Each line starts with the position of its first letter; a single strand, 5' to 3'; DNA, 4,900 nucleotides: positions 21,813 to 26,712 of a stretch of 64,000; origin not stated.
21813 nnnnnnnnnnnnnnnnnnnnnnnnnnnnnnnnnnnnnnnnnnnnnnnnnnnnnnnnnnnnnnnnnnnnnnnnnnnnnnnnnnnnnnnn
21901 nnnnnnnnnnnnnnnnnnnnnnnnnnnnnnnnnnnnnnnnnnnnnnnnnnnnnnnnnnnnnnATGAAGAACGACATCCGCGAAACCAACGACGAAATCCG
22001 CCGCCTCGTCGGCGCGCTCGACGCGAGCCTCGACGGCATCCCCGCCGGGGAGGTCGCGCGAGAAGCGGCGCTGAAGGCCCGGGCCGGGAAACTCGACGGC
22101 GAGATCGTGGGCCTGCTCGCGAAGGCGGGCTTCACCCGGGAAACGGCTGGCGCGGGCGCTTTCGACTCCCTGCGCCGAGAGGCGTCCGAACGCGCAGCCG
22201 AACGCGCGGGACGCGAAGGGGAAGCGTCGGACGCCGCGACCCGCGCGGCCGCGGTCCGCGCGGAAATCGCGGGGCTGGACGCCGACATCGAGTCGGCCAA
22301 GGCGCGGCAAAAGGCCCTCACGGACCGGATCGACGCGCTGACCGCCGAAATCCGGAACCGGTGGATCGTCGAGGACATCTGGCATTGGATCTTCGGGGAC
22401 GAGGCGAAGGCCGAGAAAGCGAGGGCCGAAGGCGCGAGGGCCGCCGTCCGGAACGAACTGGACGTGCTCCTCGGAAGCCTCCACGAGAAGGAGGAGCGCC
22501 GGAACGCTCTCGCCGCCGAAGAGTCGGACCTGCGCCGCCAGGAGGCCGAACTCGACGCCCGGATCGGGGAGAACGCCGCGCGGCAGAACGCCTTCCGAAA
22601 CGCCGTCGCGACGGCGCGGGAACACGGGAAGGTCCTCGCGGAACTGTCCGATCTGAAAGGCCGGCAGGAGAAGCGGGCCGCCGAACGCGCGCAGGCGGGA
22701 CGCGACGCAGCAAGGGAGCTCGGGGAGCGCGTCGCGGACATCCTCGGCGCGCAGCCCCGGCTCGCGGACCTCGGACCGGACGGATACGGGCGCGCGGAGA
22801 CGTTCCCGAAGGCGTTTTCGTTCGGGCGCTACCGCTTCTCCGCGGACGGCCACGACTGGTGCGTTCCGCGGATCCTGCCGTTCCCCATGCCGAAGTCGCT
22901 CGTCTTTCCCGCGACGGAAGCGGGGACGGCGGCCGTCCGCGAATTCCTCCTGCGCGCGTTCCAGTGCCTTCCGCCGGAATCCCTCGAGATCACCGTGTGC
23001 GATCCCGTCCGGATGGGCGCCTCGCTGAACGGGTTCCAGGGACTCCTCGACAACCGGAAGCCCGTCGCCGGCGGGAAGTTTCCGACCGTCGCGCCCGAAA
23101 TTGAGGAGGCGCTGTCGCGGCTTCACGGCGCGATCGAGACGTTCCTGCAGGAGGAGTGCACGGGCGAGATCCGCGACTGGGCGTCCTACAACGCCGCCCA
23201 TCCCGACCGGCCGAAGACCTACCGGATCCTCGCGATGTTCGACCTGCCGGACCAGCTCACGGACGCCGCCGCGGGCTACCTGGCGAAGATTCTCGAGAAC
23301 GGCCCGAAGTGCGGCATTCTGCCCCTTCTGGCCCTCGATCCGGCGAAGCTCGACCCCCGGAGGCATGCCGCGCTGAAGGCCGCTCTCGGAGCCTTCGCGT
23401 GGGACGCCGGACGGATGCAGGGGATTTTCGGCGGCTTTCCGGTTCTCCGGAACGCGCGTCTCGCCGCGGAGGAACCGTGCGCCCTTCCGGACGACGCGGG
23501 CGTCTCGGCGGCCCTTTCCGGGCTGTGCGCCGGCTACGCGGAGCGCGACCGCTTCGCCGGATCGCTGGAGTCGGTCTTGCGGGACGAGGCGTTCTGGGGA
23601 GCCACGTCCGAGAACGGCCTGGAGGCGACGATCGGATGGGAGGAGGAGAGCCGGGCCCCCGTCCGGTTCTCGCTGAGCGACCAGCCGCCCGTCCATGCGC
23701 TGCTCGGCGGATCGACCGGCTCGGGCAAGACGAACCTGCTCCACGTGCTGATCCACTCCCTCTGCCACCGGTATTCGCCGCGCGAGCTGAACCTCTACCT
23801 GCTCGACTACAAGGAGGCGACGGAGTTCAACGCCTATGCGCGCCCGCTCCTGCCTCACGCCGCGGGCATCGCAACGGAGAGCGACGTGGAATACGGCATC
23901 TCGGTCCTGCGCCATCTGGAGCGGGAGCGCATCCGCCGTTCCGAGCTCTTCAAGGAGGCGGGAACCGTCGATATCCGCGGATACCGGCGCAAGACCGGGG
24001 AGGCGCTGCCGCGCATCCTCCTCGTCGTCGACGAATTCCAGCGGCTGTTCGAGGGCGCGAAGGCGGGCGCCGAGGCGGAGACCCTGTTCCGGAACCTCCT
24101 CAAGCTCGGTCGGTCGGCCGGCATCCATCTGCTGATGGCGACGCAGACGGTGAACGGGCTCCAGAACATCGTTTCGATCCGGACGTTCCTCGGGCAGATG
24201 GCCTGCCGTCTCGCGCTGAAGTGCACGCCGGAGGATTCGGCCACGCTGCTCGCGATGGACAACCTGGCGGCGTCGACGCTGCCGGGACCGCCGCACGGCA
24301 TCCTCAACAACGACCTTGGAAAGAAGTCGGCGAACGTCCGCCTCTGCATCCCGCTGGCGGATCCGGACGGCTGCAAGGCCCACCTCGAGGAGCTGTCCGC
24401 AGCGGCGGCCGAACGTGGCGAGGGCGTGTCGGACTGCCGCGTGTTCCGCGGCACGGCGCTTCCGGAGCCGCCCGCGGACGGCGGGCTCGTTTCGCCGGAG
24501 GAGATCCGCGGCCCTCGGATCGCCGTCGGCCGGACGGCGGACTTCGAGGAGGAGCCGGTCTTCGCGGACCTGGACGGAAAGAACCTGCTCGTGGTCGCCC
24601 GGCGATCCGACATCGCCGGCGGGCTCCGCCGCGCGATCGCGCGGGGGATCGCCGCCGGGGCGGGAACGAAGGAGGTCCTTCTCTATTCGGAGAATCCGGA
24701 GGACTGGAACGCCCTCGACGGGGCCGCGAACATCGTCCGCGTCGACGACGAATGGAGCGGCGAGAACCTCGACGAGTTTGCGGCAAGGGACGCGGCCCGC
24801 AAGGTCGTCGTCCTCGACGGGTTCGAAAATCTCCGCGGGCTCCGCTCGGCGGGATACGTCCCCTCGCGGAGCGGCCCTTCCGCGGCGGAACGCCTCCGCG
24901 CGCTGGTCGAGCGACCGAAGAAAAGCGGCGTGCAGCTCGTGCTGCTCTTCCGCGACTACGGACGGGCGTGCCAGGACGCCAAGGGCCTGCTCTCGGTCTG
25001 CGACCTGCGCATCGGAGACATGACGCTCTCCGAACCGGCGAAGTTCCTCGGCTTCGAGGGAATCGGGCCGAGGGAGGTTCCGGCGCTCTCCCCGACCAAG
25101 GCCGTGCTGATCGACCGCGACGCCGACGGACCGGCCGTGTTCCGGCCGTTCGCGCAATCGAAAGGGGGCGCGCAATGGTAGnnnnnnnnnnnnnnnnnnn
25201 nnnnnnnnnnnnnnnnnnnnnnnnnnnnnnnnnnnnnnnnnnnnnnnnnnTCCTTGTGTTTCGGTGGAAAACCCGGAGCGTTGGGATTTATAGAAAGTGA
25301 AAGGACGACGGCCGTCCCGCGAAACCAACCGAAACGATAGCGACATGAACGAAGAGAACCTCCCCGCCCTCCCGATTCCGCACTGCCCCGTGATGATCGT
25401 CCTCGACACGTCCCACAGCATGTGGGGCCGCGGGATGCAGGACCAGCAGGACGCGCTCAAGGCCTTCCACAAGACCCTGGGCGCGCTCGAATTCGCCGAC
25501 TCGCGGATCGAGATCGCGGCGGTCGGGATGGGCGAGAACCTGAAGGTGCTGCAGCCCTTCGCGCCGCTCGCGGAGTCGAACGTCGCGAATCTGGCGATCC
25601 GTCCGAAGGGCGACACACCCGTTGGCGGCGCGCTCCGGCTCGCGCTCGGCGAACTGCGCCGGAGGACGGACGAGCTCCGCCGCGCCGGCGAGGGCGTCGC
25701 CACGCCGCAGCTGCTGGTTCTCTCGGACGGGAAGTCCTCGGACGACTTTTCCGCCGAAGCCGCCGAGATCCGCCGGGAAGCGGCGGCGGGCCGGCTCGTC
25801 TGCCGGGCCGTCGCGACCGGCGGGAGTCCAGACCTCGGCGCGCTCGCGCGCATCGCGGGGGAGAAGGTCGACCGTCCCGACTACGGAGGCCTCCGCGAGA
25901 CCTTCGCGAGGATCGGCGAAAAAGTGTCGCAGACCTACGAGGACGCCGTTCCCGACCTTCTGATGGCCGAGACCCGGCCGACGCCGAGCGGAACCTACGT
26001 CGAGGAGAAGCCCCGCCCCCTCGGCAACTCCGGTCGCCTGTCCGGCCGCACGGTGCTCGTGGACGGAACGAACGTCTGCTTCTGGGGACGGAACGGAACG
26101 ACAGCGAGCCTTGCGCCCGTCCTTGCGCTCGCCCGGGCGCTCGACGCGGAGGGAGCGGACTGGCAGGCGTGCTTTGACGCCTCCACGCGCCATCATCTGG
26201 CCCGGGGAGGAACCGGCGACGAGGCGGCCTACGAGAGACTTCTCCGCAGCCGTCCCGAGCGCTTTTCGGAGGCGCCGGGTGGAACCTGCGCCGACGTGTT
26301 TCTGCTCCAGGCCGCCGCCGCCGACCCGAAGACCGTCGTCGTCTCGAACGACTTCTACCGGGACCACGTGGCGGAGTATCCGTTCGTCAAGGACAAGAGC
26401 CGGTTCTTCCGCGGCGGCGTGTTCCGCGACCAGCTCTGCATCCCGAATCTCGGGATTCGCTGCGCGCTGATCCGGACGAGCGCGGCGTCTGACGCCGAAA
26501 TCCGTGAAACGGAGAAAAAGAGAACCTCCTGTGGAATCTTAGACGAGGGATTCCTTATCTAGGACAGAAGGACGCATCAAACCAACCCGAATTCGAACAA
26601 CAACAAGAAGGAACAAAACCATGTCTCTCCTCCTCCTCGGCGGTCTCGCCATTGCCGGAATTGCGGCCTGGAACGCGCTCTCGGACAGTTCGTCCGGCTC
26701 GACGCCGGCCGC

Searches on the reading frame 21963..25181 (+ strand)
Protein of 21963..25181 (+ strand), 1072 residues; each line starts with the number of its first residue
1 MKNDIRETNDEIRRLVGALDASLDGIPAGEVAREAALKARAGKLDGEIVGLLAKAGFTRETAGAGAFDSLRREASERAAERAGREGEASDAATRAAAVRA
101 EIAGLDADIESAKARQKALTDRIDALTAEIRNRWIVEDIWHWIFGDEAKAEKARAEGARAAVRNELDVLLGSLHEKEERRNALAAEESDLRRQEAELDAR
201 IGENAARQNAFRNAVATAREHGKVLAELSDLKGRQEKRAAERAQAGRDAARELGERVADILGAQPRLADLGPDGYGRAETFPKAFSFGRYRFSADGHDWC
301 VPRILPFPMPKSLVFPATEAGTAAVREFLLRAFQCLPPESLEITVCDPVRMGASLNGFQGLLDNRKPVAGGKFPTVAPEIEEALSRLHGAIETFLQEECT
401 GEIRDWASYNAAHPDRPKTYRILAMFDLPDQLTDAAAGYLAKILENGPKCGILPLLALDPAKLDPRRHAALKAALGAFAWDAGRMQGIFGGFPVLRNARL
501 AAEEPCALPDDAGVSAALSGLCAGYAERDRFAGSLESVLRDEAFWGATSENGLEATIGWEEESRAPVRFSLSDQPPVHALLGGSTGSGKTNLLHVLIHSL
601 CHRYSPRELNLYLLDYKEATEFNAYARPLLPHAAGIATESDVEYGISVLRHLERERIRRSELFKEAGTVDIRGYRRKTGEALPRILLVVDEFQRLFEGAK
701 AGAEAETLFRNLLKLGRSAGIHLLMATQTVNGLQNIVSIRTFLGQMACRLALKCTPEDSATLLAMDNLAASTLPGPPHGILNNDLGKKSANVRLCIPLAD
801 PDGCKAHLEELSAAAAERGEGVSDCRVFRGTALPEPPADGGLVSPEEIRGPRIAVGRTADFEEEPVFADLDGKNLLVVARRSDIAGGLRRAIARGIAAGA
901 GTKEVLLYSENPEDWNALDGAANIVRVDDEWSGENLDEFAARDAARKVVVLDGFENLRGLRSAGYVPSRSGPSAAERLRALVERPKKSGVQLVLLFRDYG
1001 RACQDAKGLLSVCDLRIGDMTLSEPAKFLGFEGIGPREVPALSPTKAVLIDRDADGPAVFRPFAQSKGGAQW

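Call 58: search_protein_families(library=pfam, proteins=[window:21963-25181:+], max_evalue=0.001)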
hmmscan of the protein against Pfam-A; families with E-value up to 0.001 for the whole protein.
window:21963-25181:+ (1072 aa): 3 families
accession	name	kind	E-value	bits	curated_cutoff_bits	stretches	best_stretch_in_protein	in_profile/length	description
PF01580.24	FtsK_SpoIIIE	-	1.6e-27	96.8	24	1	553-729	18-218/221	FtsK/SpoIIIE family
PF13401.12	AAA_22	-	1e-06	29.6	27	1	580-728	9-123/130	AAA domain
PF05729.18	NACHT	-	0.00059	20.1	26.7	0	580-732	4-133/167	NACHT domain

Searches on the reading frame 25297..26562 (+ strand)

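Call 58: search_protein_families(library=pfam, proteins=[window:25297-26562:+], max_evalue=0.001)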
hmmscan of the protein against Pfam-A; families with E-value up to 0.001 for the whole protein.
window:25297-26562:+ (421 aa): 3 families
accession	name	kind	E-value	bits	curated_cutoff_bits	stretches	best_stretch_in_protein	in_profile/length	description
PF00092.34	VWA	-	8.7e-09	36.3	23.8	1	32-190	2-154/174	von Willebrand factor type A domain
PF13519.12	VWA_2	-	6.6e-08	33.6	27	1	32-145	1-106/107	von Willebrand factor type A domain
PF11977.14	RNase_Zc3h12a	-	2.9e-05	24.3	23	1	251-362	3-118/154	Zc3h12a-like Ribonuclease NYN domain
